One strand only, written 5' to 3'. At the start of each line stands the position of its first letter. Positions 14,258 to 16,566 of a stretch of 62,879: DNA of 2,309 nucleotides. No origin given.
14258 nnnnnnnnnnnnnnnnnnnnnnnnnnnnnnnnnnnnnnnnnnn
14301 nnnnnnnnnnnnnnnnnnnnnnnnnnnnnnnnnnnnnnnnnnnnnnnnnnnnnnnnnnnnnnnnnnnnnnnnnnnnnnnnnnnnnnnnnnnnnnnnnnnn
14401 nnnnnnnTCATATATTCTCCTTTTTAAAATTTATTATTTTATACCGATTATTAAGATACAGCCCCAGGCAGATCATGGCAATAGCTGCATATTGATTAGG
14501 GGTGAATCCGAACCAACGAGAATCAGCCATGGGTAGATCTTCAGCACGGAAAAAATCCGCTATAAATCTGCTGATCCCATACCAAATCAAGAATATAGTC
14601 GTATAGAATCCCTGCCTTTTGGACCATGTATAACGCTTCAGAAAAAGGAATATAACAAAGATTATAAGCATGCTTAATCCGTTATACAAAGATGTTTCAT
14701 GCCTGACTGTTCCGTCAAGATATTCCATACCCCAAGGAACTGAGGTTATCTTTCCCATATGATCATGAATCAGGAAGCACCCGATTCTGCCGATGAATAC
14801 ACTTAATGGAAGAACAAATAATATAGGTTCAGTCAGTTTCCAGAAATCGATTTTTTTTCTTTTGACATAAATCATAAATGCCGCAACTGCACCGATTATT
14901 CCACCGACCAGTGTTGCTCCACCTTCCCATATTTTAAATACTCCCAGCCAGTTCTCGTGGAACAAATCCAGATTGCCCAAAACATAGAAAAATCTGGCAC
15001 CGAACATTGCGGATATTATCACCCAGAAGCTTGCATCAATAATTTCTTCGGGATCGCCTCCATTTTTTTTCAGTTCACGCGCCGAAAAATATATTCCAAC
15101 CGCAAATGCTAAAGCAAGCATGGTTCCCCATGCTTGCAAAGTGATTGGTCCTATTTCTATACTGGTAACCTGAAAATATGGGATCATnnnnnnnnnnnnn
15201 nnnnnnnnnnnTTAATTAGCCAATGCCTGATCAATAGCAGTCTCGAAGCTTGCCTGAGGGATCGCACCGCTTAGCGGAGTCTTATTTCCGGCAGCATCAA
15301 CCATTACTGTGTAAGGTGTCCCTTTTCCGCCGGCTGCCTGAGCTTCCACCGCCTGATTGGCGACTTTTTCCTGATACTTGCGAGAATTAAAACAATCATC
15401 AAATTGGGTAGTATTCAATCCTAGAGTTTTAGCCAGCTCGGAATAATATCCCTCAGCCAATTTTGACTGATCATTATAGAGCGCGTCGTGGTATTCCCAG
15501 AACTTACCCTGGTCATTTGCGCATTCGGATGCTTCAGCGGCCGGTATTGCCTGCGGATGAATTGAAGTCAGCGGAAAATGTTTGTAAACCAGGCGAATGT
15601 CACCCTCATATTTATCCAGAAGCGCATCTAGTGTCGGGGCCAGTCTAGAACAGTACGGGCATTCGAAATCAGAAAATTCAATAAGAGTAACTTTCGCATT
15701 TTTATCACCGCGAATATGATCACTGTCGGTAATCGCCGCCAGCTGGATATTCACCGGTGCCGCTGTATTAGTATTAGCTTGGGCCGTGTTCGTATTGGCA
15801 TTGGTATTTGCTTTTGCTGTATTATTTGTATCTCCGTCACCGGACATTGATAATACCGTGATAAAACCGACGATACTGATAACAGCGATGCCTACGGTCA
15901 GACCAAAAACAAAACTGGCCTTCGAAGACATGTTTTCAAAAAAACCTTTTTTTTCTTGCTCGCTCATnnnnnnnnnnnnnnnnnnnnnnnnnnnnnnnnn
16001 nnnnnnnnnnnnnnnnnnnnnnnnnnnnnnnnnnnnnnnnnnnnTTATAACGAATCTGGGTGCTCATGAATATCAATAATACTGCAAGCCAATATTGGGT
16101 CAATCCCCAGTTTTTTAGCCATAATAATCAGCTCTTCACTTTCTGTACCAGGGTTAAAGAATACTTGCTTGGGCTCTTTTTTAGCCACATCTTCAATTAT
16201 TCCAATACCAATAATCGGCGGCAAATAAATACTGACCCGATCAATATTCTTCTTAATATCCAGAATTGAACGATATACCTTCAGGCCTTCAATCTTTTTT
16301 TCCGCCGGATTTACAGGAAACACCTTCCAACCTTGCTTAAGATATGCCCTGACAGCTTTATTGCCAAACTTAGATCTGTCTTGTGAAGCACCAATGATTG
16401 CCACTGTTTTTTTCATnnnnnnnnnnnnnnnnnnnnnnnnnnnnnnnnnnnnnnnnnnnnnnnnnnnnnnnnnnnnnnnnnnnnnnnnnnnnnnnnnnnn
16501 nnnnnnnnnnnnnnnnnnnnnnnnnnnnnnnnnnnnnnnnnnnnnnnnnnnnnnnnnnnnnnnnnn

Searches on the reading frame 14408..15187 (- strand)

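Call 58: search_protein_families(library=pfam, proteins=[window:14408-15187:-], max_evalue=0.00001)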
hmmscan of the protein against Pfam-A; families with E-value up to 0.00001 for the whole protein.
window:14408-15187:- (259 aa): 1 family
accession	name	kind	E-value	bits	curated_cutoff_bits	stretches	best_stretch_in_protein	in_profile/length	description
PF01790.23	LGT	-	5.5e-50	170.4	24.9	1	10-245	4-237/240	Prolipoprotein diacylglyceryl transferase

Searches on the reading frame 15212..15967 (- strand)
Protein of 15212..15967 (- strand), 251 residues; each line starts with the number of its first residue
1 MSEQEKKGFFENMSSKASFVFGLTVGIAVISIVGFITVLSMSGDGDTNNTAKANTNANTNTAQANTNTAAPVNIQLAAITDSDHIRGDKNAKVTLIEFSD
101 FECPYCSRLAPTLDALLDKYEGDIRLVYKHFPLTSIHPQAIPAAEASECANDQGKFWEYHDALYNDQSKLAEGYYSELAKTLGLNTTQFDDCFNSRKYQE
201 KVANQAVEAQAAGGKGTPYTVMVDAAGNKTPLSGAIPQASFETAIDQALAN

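Call 58: search_protein_families(library=pfam, proteins=[window:15212-15967:-], max_evalue=0.00001)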
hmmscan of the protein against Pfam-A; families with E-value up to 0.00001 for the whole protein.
window:15212-15967:- (251 aa): 3 families
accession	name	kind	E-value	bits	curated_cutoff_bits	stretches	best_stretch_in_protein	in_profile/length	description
PF13462.12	Thioredoxin_4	-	2.6e-26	93.2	23.2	1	81-226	3-148/165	Thioredoxin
PF01323.26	DSBA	-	3.2e-19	69.9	25.6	1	94-245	1-190/191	DSBA-like thioredoxin domain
PF13098.12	Thioredoxin_2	-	3.1e-07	31.1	27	1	89-244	3-103/104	Thioredoxin-like domain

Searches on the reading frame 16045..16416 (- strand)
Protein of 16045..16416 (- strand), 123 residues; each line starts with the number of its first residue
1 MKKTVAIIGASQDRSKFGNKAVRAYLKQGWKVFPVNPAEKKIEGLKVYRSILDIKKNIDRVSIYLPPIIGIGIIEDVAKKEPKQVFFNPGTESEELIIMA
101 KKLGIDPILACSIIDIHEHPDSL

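Call 58: search_protein_families(library=pfam, proteins=[window:16045-16416:-], max_evalue=0.00001)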
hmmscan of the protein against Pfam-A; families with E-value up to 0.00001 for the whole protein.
window:16045-16416:- (123 aa): 2 families
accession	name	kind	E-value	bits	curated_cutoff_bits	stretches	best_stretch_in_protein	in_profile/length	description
PF13380.12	CoA_binding_2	-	8.2e-27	94.4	22.8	1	3-114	1-113/116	CoA binding domain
PF02629.25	CoA_binding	-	6.4e-07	30.5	22.3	1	2-81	3-87/97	CoA binding domain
